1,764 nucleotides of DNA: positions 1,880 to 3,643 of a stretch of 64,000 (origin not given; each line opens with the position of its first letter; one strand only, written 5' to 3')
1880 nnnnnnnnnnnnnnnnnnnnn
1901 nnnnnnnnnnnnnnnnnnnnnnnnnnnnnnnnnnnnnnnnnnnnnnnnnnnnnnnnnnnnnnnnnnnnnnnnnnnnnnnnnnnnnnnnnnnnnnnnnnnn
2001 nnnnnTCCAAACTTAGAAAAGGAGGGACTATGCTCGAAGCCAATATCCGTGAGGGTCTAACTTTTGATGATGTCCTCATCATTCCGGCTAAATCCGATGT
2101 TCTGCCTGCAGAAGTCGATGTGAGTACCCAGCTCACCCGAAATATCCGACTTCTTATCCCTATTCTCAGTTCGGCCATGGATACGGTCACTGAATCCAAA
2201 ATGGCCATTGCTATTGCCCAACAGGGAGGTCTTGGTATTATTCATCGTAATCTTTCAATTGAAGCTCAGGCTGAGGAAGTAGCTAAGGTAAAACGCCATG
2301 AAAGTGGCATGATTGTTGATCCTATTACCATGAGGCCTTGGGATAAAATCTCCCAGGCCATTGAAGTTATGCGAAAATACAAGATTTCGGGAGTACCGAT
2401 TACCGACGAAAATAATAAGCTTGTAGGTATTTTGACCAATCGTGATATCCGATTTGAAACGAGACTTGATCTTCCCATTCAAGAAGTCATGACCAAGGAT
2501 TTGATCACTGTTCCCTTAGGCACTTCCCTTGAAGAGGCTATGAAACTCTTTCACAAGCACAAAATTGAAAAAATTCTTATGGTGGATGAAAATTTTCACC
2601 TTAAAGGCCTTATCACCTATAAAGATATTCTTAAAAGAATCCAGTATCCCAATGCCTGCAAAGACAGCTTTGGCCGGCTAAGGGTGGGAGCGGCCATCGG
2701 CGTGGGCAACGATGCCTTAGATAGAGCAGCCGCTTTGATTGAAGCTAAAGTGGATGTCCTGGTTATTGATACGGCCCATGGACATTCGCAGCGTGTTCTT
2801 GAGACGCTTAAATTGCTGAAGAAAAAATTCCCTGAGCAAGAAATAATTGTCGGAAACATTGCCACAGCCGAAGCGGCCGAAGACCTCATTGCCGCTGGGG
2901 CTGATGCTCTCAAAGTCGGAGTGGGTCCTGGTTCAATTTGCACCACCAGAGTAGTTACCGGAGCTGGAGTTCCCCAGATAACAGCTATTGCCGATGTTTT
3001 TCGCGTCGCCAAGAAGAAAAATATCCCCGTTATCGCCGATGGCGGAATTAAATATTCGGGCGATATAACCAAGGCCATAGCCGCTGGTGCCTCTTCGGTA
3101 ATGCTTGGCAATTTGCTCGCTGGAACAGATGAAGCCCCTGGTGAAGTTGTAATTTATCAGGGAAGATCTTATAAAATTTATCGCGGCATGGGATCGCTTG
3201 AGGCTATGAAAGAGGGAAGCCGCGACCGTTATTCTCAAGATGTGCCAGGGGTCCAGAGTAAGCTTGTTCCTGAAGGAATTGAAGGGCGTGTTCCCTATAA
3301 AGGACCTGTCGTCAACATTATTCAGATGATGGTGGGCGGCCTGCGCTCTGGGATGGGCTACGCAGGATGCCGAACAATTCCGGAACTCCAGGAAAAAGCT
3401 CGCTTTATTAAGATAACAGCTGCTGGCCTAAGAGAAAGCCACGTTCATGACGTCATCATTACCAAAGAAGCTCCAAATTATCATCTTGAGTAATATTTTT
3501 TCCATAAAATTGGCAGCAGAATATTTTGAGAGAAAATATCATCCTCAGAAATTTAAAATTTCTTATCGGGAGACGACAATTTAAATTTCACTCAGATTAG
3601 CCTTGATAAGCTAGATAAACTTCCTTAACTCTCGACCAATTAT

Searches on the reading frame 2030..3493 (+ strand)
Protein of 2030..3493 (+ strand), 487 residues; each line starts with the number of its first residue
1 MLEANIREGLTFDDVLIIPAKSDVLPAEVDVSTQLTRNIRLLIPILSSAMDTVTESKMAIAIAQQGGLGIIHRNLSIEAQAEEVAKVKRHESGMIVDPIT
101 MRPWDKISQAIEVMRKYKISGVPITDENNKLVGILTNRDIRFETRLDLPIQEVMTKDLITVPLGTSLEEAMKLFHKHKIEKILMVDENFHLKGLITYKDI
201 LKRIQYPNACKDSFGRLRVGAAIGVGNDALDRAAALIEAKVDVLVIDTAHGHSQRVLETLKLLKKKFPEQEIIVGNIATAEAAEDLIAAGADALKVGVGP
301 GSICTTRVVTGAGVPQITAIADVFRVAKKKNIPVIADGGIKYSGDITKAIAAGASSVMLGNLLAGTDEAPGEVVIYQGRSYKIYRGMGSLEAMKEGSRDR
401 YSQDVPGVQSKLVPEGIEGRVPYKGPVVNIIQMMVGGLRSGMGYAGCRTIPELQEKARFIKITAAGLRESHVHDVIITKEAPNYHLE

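Call 70: find_encoding_contigs(protein=window:2030-3493:+, flank=10000, max_places=1)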
Protein window:2030-3493:+ (487 aa): 1 contig read that carries it; 1 place shown.
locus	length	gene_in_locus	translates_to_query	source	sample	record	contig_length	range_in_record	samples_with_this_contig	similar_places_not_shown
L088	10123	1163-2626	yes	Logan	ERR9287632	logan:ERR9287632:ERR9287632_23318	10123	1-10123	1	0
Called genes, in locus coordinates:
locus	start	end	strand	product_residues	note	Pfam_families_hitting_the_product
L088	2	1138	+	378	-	?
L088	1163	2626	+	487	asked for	PF00478:IMPDH, PF00571:CBS, PF03060:NMO, PF00571:CBS, PF00977:His_biosynth (faint), PF01070:FMN_dh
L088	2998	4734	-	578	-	PF01435:Peptidase_M48, PF13453:Zn_ribbon_TFIIB (faint)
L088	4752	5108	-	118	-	PF02261:Asp_decarbox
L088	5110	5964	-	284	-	PF02569:Pantoate_ligase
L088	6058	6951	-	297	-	PF02548:Pantoate_transf, PF13714:PEP_mutase (weak)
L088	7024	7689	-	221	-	PF01712:dNK, PF02223:Thymidylate_kin (weak)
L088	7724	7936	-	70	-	PF04024:PspC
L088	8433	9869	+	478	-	PF00171:Aldedh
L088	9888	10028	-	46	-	-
